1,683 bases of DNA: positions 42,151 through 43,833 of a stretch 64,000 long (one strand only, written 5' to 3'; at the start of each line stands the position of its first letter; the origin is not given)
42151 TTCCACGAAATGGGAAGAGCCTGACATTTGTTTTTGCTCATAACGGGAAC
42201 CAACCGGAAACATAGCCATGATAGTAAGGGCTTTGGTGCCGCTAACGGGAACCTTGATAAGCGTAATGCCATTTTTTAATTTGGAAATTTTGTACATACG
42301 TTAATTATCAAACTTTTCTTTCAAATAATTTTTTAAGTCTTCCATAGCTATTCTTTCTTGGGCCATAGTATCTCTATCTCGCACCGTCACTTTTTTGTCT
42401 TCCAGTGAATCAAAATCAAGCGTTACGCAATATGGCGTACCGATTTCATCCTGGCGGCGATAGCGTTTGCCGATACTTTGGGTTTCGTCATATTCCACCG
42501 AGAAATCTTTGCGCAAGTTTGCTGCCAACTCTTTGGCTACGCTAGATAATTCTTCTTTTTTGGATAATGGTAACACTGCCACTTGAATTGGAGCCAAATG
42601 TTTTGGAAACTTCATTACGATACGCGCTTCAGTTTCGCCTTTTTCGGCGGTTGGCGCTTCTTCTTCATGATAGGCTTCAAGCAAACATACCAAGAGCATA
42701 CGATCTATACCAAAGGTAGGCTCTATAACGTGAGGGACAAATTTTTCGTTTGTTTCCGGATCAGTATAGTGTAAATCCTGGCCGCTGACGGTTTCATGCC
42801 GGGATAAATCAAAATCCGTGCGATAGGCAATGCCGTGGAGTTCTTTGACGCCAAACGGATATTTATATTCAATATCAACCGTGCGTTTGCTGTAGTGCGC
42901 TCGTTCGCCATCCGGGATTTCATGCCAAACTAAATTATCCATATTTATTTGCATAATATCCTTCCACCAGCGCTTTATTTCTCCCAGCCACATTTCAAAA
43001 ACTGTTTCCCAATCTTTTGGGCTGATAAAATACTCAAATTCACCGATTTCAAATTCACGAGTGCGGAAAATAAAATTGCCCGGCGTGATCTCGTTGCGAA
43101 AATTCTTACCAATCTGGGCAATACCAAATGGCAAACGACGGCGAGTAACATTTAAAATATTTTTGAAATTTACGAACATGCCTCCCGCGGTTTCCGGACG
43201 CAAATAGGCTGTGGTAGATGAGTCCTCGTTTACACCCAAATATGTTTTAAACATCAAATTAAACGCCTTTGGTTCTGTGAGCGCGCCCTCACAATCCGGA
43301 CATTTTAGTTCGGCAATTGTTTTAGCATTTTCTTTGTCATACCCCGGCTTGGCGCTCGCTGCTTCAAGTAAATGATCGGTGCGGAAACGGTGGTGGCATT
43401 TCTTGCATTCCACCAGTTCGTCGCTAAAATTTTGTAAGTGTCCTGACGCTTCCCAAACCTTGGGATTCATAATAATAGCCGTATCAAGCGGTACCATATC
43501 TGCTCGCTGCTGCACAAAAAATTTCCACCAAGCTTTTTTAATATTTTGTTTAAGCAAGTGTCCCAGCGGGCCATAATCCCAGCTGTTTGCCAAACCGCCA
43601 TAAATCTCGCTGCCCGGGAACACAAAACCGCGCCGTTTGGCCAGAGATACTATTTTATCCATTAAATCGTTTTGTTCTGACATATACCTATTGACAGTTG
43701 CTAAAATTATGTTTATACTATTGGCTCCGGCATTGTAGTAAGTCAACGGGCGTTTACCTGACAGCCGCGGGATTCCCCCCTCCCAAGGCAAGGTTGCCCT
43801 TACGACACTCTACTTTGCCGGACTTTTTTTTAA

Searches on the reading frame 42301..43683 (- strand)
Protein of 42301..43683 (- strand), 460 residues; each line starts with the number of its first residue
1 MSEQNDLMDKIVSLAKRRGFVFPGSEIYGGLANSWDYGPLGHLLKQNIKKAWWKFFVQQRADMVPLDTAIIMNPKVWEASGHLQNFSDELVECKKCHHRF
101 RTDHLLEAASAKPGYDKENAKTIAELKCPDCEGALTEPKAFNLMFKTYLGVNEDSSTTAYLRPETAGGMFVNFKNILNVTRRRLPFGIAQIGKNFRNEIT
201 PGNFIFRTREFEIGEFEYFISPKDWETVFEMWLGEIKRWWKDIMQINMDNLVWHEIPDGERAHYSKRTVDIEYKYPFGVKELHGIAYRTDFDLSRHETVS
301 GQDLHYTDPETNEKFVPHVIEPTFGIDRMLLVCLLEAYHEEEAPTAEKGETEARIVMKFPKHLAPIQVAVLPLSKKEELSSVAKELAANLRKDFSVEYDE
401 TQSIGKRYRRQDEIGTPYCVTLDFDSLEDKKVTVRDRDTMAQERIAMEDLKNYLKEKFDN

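Call 10: find_related_loci(query=window:42304-43683:-, collection=genome_contigs, flank=3000)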
Query window:42304-43683:- (460 aa) in genome_contigs; peptide patterns used: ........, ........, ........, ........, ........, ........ (x = any residue, [..] = any of these).
600 stretches matched a pattern (row limit reached: there are more); 577 encode a relative of the query (tblastn E <= 1e-3); the best 80 are kept; 80 distinct loci.
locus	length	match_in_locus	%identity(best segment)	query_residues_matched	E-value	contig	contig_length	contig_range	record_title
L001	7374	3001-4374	90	1-458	0e+0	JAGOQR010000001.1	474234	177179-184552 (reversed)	MAG: Candidatus Magasanikiibacteriota bacterium isolate Gw_Bodden_bin_243 Gw_Bodden_16_length_474234_cov_13.975457, whol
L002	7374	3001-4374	90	1-458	0e+0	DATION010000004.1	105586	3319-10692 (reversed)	MAG TPA_asm: Candidatus Udaeobacter sp. isolate SMAG_U15825 k141_56720, whole genome shotgun sequence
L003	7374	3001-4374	89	1-458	0e+0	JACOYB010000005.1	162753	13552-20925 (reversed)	MAG: Candidatus Magasanikbacteria bacterium isolate NC_groundwater_168_Ag_S-0.1um_42_11 S4_GD2017_2_S1_scaffold_52, whol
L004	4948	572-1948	86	1-459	0e+0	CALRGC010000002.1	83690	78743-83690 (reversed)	MAG: Candidatus Magasanikbacteria bacterium isolate Ike-150m-44 genome assembly, contig: Ike-150-c77, whole genome shotg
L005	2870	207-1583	86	1-459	0e+0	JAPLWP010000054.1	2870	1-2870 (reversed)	MAG: Candidatus Magasanikiibacteriota bacterium isolate LacPavin_0920_WC57_MAG_39_7 LacPavin_0920_WC57_scaffold_956264,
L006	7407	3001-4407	86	1-458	0e+0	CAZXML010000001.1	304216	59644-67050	MAG TPA_asm: uncultured Gammaproteobacteria bacterium isolate SRP119689_co1_192 genome assembly, contig: NODE_10_length_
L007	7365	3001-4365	86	5-459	0e+0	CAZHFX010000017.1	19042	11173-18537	MAG TPA_asm: uncultured Gammaproteobacteria bacterium isolate SRP062349_co5_171 genome assembly, contig: NODE_903_length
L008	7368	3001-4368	85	3-458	0e+0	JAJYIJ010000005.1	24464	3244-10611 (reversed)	MAG: bacterium isolate DBS2-1.bin118 NODE_3558_length_24464_cov_1.074865, whole genome shotgun sequence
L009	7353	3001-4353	87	8-458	0e+0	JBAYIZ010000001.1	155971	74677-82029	MAG: Candidatus Magasanikiibacteriota bacterium isolate SO_2016_GW1_43 scaffold00221_OW334_2016, whole genome shotgun se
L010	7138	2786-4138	86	8-458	0e+0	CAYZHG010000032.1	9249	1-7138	MAG TPA_asm: uncultured Gammaproteobacteria bacterium isolate binchicken_co169_185 genome assembly, contig: k99_222288,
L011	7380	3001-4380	84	1-459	0e+0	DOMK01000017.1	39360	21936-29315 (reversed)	MAG TPA_asm: Candidatus Magasanikbacteria bacterium isolate UBA11710 contig_2154, whole genome shotgun sequence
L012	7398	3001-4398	83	5-458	0e+0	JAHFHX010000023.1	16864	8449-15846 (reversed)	MAG: Candidatus Magasanikiibacteriota bacterium isolate nzgw349 NODE_4737_length_16865_cov_3.296285, whole genome shotgu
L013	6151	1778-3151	84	2-458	0e+0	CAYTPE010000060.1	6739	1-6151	MAG TPA_asm: uncultured Gammaproteobacteria bacterium isolate SRP257259_co1_76 genome assembly, contig: NODE_19241_lengt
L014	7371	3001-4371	84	8-460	0e+0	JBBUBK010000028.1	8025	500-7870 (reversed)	MAG: Patescibacteria group bacterium isolate H52-bin026_1 H52_bin026_1_000000000028, whole genome shotgun sequence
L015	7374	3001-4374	83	1-458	0e+0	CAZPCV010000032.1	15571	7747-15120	MAG TPA_asm: uncultured Gammaproteobacteria bacterium isolate SRP257259_co1_228 genome assembly, contig: NODE_4896_lengt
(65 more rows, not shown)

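Call 11: find_encoding_contigs(protein=window:42301-43683:-, flank=3000, max_places=6)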
Protein window:42301-43683:- (460 aa): no gene with exactly this product is on record in the collection.

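Call 41: find_homologous_proteins(query=window:42304-43683:-, max_evalue=1e-100)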
Query window:42304-43683:- (460 aa): 7999 proteins with E <= 1e-100 among 8000 candidates; the best 120 are listed.
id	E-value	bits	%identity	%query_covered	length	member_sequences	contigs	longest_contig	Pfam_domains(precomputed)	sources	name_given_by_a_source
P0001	2.1e-297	1004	92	100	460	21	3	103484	PF03129.26,PF00587.31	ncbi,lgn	-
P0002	6.5e-297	1003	91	100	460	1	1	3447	PF03129.26,PF00587.31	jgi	jgi:glycyl-tRNA synthetase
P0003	6.8e-297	1003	91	100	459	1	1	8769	PF03129.26,PF00587.31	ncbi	-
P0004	9.0e-293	989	90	100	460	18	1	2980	PF03129.26,PF00587.31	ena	-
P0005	3.8e-291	984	90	100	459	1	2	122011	PF03129.26,PF00587.31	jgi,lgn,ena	-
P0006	2.8e-290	981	90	100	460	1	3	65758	PF03129.26,PF00587.31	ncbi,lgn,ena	-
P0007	3.9e-290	980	90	100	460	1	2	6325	PF03129.26,PF00587.31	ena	-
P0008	6.8e-290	980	90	100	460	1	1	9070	PF03129.26,PF00587.31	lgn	-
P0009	2.5e-289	978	89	100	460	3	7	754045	PF03129.26,PF00587.31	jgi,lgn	jgi:glycyl-tRNA synthetase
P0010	1.5e-288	975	90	100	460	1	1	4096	PF03129.26,PF00587.31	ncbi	-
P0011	2.7e-286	968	89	98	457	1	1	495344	PF03129.26,PF00587.31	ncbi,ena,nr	ncbi:MAG: glycyl-tRNA synthetase [Parcubacteria group bacterium Gr01-1014_13]|nr:MAG: glycyl-tRNA sy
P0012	1.0e-285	966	89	98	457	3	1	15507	PF03129.26,PF00587.31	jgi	jgi:glycyl-tRNA synthetase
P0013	1.2e-283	959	89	100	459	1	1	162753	PF03129.26,PF00587.31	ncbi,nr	ncbi:MAG: glycine--tRNA ligase [Candidatus Magasanikbacteria bacterium]|nr:glycine--tRNA ligase [Can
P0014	1.7e-283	958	89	98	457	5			PF03129.26,PF00587.31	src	-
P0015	2.9e-282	954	88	98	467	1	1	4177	PF03129.26,PF00587.31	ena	-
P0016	1.8e-281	952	87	100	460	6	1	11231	PF03129.26,PF00587.31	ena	-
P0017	2.1e-281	952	86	100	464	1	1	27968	PF03129.26,PF00587.31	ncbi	-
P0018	5.4e-281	950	88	98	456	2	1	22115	PF03129.26,PF00587.31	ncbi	-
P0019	8.3e-281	950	86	100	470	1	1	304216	PF03129.26,PF00587.31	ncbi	-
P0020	5.4e-280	947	87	99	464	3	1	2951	PF03129.26,PF00587.31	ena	-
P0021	7.0e-280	947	86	100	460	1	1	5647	PF03129.26,PF00587.31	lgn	-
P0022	1.2e-279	946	88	98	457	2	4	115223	PF03129.26,PF00587.31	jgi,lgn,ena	jgi:glycyl-tRNA synthetase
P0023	4.9e-279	944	88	98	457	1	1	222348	PF03129.26,PF00587.31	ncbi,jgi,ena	ncbi:MAG: glycine--tRNA ligase [Candidatus Magasanikbacteria bacterium]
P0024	7.3e-279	943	87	99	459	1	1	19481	PF03129.26,PF00587.31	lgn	-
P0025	1.3e-278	942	85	100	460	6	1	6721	PF03129.26,PF00587.31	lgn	-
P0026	2.0e-278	942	85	100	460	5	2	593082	PF03129.26,PF00587.31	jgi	jgi:glycyl-tRNA synthetase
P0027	8.9e-278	940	86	99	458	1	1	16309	PF03129.26,PF00587.31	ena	-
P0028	9.0e-278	940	86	99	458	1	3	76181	PF03129.26,PF00587.31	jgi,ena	-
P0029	1.8e-277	939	86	99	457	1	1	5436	PF03129.26,PF00587.31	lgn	-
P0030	6.0e-277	937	86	99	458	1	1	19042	PF03129.26,PF00587.31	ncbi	-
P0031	1.1e-276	936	88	98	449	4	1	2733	PF03129.26,PF00587.31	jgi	-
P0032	1.3e-276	936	84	98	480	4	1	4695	PF03129.26,PF00587.31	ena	-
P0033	1.4e-276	936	86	100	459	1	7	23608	PF03129.26,PF00587.31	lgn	-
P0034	2.1e-276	935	85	99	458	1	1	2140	PF03129.26,PF00587.31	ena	-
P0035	3.2e-276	934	85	99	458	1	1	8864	PF03129.26,PF00587.31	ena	-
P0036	4.8e-276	934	86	98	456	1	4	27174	PF03129.26,PF00587.31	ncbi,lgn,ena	-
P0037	8.0e-276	933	85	100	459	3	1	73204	PF03129.26,PF00587.31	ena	-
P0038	1.1e-275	933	84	100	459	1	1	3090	PF03129.26,PF00587.31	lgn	-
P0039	1.1e-275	933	85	100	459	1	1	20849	PF03129.26,PF00587.31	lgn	-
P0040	1.5e-275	932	87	98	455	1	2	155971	PF03129.26,PF00587.31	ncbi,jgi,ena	ncbi:MAG: glycine--tRNA ligase [Candidatus Magasanikbacteria bacterium]|jgi:glycyl-tRNA synthetase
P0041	2.8e-275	931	87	98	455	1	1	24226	PF03129.26,PF00587.31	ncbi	-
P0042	3.4e-275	931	84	100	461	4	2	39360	PF03129.26,PF00587.31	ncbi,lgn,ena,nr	ncbi:MAG TPA: glycine--tRNA ligase [Candidatus Magasanikbacteria bacterium]|nr:glycine--tRNA ligase 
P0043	4.7e-275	931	86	98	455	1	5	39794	PF03129.26,PF00587.31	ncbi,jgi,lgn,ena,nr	ncbi:MAG: hypothetical protein ACD_72C00163G0002 [uncultured bacterium]|nr:MAG: hypothetical protein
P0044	6.9e-275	930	86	98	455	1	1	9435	PF03129.26,PF00587.31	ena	-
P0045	3.0e-274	928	86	98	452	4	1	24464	PF03129.26,PF00587.31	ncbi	-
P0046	5.2e-274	927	84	100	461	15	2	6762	PF03129.26,PF00587.31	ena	-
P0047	5.3e-274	927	85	98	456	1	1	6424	PF03129.26,PF00587.31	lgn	-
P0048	1.7e-273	926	84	99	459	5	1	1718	PF03129.26,PF00587.31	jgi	jgi:glycyl-tRNA synthetase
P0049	2.1e-273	925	85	98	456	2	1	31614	PF03129.26,PF00587.31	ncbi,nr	ncbi:MAG: glycine--tRNA ligase [Candidatus Magasanikbacteria bacterium]|nr:glycine--tRNA ligase [Can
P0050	2.3e-273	925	86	97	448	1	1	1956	PF03129.26,PF00587.31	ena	-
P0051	3.0e-273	925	84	100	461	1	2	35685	PF03129.26,PF00587.31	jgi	jgi:glycyl-tRNA synthetase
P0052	1.2e-272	923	84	99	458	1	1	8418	PF03129.26,PF00587.31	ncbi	-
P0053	5.2e-272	921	85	99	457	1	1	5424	PF03129.26,PF00587.31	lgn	-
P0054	5.3e-272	921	84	100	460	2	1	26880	PF03129.26,PF00587.31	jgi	jgi:glycyl-tRNA synthetase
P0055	5.5e-272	921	85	99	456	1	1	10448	PF03129.26,PF00587.31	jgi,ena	-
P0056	9.3e-272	920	83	99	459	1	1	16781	PF03129.26,PF00587.31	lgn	-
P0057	9.4e-272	920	84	100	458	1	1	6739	PF03129.26,PF00587.31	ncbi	-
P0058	1.1e-271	920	83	100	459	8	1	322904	PF03129.26,PF00587.31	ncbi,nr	ncbi:MAG TPA: glycine--tRNA ligase [Candidatus Magasanikbacteria bacterium]|nr:glycine--tRNA ligase 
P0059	1.5e-271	919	84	99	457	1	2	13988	PF03129.26,PF00587.31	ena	-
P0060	3.3e-271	918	85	98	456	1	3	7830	PF03129.26,PF00587.31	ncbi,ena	-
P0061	4.1e-271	918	84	99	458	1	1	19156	PF03129.26,PF00587.31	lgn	-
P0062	7.0e-271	917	85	98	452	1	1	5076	PF03129.26,PF00587.31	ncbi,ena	-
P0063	1.3e-270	916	84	98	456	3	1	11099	PF03129.26,PF00587.31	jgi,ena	-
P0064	1.4e-270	916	85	98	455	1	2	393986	PF03129.26,PF00587.31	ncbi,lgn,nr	ncbi:MAG: glycine--tRNA ligase [Candidatus Magasanikbacteria bacterium]|nr:glycine--tRNA ligase [Can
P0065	3.0e-270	915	84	98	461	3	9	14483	PF03129.26,PF00587.31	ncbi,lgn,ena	ncbi:MAG: glycine--tRNA ligase [Patescibacteria group bacterium]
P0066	4.3e-270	914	83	99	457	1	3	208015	PF03129.26,PF00587.31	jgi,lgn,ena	-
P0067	6.2e-270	914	83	99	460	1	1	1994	PF03129.26,PF00587.31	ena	-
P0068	6.3e-270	914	83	99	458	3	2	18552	PF03129.26,PF00587.31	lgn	-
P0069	6.8e-270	914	82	100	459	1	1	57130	PF03129.26,PF00587.31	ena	-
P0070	2.5e-269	912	83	100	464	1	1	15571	PF03129.26,PF00587.31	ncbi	-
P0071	3.0e-269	911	83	98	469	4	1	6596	PF03129.26,PF00587.31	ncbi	-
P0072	6.1e-269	910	85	97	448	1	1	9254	PF03129.26,PF00587.31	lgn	-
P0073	6.4e-269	910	84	98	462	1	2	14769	PF03129.26,PF00587.31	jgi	-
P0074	7.2e-269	910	83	99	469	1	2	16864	PF03129.26,PF00587.31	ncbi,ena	-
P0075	1.3e-268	909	84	99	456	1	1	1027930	PF03129.26,PF00587.31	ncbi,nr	ncbi:MAG: glycine--tRNA ligase [bacterium]|nr:glycine--tRNA ligase [bacterium]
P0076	1.6e-268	909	84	98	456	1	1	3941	PF03129.26,PF00587.31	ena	-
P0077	2.2e-268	909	84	98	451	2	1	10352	PF03129.26,PF00587.31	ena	-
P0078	2.4e-268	909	83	99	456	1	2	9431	PF03129.26,PF00587.31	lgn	-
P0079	2.4e-268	908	83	98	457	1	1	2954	PF03129.26,PF00587.31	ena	-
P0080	3.8e-268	908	81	100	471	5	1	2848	PF03129.26,PF00587.31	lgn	-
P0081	4.9e-268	907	83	98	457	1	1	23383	PF03129.26,PF00587.31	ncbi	-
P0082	5.9e-268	907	83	98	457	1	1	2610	PF03129.26,PF00587.31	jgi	-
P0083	6.1e-268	907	84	98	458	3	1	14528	PF03129.26,PF00587.31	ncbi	-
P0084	7.5e-268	907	84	98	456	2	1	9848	PF03129.26,PF00587.31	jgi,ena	-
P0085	1.1e-267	906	83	100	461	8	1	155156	PF03129.26,PF00587.31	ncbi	-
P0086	1.8e-267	906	83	98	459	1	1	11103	PF03129.26,PF00587.31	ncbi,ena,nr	ncbi:MAG TPA: glycine--tRNA ligase [Candidatus Kapabacteria bacterium]|nr:glycine--tRNA ligase [Cand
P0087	2.3e-267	905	82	99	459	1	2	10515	PF03129.26,PF00587.31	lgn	-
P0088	2.3e-267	905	84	98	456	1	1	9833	PF03129.26,PF00587.31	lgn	-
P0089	2.4e-267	905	83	98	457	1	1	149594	PF03129.26,PF00587.31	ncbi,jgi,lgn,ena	ncbi:MAG: glycine--tRNA ligase [Candidatus Magasanikbacteria bacterium]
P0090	3.2e-267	905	83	98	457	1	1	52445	PF03129.26,PF00587.31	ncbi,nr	ncbi:MAG: glycine--tRNA ligase [Patescibacteria group bacterium]|nr:glycine--tRNA ligase [Patescibac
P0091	3.6e-267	905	84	98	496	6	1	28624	PF03129.26,PF00587.31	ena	-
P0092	4.2e-267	904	83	98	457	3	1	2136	PF03129.26,PF00587.31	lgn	-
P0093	7.2e-267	904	83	98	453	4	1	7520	PF03129.26,PF00587.31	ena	-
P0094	7.4e-267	904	83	98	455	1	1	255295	PF03129.26,PF00587.31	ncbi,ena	-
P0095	1.1e-266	903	82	98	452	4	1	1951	PF03129.26,PF00587.31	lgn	-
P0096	1.2e-266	903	82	100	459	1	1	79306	PF03129.26,PF00587.31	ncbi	-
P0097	5.4e-266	901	83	98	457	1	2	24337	PF03129.26,PF00587.31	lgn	-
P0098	6.2e-266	901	80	99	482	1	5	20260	PF03129.26,PF00587.31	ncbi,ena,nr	ncbi:MAG TPA: glycine--tRNA ligase [Patescibacteria group bacterium]|nr:glycine--tRNA ligase [Patesc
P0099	7.4e-266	900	83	98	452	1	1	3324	PF03129.26,PF00587.31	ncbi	-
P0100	8.8e-266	900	83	98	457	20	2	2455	PF03129.26,PF00587.31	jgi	jgi:glycyl-tRNA synthetase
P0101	9.3e-266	900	83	98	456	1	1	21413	PF03129.26,PF00587.31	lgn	-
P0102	1.4e-265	899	82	98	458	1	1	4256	PF03129.26,PF00587.31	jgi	jgi:glycyl-tRNA synthetase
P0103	1.7e-265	899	82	99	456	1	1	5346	PF03129.26,PF00587.31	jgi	jgi:glycyl-tRNA synthetase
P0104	1.7e-265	899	81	99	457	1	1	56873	PF03129.26,PF00587.31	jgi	-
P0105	3.8e-265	898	81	99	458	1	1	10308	PF03129.26,PF00587.31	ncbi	-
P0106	5.8e-265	897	82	98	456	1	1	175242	PF03129.26,PF00587.31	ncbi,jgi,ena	ncbi:MAG: glycine--tRNA ligase [Candidatus Magasanikbacteria bacterium]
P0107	6.3e-265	897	82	98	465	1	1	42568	PF03129.26,PF00587.31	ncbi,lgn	-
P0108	7.2e-265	897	84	98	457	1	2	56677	PF03129.26,PF00587.31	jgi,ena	-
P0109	8.0e-265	897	82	98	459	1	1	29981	PF03129.26,PF00587.31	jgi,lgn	-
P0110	1.1e-264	896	82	98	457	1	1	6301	PF03129.26,PF00587.31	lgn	-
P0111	1.5e-264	896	82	99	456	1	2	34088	PF03129.26,PF00587.31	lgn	-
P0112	2.7e-264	895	83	100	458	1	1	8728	PF03129.26,PF00587.31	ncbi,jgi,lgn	ncbi:MAG: glycine--tRNA ligase [Patescibacteria group bacterium]|jgi:glycyl-tRNA synthetase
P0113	3.5e-264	895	83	99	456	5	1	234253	PF03129.26,PF00587.31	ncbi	-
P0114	4.7e-264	894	82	99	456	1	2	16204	PF03129.26,PF00587.31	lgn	-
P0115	6.4e-264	894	82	99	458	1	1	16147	PF03129.26,PF00587.31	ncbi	-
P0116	7.6e-264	894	83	98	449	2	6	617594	PF03129.26,PF00587.31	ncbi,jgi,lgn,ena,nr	ncbi:MAG TPA: glycine--tRNA ligase [Candidatus Magasanikbacteria bacterium]|nr:glycine--tRNA ligase 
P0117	8.1e-264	894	82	98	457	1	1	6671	PF03129.26,PF00587.31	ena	-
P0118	8.6e-264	893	80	99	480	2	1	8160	PF03129.26,PF00587.31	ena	-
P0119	8.7e-264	893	82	99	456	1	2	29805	PF03129.26,PF00587.31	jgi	jgi:glycyl-tRNA synthetase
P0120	8.9e-264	893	81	98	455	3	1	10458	PF03129.26,PF00587.31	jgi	jgi:glycyl-tRNA synthetase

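Call 42: find_encoding_contigs(protein=P0001, flank=1500, max_places=3)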
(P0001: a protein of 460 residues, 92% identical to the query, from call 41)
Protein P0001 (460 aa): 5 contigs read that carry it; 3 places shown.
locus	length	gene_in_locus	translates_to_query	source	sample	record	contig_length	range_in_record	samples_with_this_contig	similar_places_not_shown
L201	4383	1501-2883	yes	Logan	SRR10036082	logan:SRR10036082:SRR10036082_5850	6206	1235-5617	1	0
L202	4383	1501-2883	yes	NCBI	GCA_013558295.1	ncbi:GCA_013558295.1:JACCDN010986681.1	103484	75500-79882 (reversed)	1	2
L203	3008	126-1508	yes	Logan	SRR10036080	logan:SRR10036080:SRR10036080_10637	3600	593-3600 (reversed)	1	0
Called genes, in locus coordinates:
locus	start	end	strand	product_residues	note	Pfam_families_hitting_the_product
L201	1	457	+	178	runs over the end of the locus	-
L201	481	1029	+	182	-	PF01765:RRF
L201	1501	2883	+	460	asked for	PF00587:tRNA-synt_2b, PF03129:HGTP_anticodon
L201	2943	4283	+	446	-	PF00675:Peptidase_M16, PF05193:Peptidase_M16_C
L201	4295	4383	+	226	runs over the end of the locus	?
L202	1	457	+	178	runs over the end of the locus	-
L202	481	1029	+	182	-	PF01765:RRF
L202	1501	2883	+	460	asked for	PF00587:tRNA-synt_2b, PF03129:HGTP_anticodon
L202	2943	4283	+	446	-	PF00675:Peptidase_M16, PF05193:Peptidase_M16_C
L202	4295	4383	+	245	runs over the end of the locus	PF00121:TIM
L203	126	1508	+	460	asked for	PF00587:tRNA-synt_2b, PF03129:HGTP_anticodon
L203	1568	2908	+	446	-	PF00675:Peptidase_M16, PF05193:Peptidase_M16_C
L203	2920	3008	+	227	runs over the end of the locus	?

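Call 43: find_encoding_contigs(protein=P0005, flank=1500, max_places=2)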
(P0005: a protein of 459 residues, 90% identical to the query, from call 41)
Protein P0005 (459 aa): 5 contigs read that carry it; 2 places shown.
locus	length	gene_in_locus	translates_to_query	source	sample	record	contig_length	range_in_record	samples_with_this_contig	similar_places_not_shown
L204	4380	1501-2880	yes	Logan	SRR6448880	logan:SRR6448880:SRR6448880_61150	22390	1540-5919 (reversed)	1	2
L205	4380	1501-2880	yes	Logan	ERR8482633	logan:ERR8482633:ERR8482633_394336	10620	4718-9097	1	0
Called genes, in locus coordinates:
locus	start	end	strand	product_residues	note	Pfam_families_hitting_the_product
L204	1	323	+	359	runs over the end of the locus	PF13088:BNR_2 (faint), PF14870:PSII_BNR (faint), PF15902:Sortilin-Vps10, PF02012:BNR (faint), PF25852:DUF6242_C (weak), PF15902:Sortilin-Vps10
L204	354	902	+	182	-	PF01765:RRF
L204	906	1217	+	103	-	-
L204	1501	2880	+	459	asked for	PF00587:tRNA-synt_2b, PF03129:HGTP_anticodon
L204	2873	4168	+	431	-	PF00675:Peptidase_M16, PF05193:Peptidase_M16_C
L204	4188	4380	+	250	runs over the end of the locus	PF00121:TIM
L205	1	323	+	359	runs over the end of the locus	PF13088:BNR_2 (faint), PF14870:PSII_BNR (faint), PF15902:Sortilin-Vps10, PF02012:BNR (faint), PF25852:DUF6242_C (weak), PF15902:Sortilin-Vps10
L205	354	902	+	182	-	PF01765:RRF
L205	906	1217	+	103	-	-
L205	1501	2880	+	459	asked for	PF00587:tRNA-synt_2b, PF03129:HGTP_anticodon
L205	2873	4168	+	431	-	PF00675:Peptidase_M16, PF05193:Peptidase_M16_C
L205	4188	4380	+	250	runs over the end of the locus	PF00121:TIM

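Call 44: find_encoding_contigs(protein=P0006, flank=1500, max_places=2)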
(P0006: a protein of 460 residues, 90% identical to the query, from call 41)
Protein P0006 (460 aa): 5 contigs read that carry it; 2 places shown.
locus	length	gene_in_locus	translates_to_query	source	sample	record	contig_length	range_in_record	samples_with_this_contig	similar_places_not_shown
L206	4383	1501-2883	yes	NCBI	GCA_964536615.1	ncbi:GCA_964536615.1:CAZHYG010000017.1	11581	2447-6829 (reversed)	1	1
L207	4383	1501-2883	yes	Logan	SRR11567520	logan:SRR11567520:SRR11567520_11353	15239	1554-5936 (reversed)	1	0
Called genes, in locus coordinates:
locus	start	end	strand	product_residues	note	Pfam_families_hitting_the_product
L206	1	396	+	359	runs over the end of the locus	PF13088:BNR_2 (faint), PF14870:PSII_BNR (faint), PF15902:Sortilin-Vps10, PF02012:BNR (faint), PF15902:Sortilin-Vps10 (weak), PF25852:DUF6242_C (weak), PF15902:Sortilin-Vps10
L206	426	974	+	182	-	PF01765:RRF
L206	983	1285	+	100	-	-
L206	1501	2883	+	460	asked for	PF00587:tRNA-synt_2b, PF03129:HGTP_anticodon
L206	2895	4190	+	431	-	PF00675:Peptidase_M16, PF05193:Peptidase_M16_C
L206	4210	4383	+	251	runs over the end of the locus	PF00121:TIM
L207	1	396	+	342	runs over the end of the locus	PF25852:DUF6242_C (faint), PF02012:BNR (faint), PF13088:BNR_2 (faint), PF14870:PSII_BNR (faint), PF15902:Sortilin-Vps10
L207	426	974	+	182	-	PF01765:RRF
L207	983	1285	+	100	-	-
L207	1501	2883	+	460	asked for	PF00587:tRNA-synt_2b, PF03129:HGTP_anticodon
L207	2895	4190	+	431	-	PF00675:Peptidase_M16, PF05193:Peptidase_M16_C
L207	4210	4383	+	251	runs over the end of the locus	PF00121:TIM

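Call 45: find_encoding_contigs(protein=P0009, flank=1500, max_places=3)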
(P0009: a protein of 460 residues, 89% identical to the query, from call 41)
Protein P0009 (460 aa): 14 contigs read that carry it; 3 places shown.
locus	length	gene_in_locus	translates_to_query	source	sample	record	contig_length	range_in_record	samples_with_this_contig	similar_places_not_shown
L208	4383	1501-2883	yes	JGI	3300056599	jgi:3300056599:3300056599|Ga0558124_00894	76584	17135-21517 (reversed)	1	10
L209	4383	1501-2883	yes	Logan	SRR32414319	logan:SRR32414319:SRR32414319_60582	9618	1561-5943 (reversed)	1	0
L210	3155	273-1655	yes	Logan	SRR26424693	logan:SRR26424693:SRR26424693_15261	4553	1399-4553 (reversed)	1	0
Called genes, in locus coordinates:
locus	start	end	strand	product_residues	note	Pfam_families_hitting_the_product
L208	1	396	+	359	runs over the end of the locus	PF13088:BNR_2 (faint), PF25852:DUF6242_C (faint), PF14870:PSII_BNR (faint), PF15902:Sortilin-Vps10 (weak), PF02012:BNR (faint), PF15902:Sortilin-Vps10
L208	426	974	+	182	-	PF01765:RRF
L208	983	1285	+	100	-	-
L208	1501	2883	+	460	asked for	PF00587:tRNA-synt_2b, PF03129:HGTP_anticodon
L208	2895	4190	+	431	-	PF00675:Peptidase_M16, PF05193:Peptidase_M16_C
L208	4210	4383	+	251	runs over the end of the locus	PF00121:TIM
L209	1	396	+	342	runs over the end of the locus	PF13088:BNR_2 (faint), PF14870:PSII_BNR (faint), PF15902:Sortilin-Vps10 (weak), PF02012:BNR (faint), PF15902:Sortilin-Vps10 (weak), PF25852:DUF6242_C (weak), PF15902:Sortilin-Vps10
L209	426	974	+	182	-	PF01765:RRF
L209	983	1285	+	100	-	-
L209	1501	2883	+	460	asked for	PF00587:tRNA-synt_2b, PF03129:HGTP_anticodon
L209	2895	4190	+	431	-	PF00675:Peptidase_M16, PF05193:Peptidase_M16_C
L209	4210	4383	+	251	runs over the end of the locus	PF00121:TIM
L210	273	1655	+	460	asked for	PF00587:tRNA-synt_2b, PF03129:HGTP_anticodon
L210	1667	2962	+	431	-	PF00675:Peptidase_M16, PF05193:Peptidase_M16_C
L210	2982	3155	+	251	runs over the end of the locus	PF00121:TIM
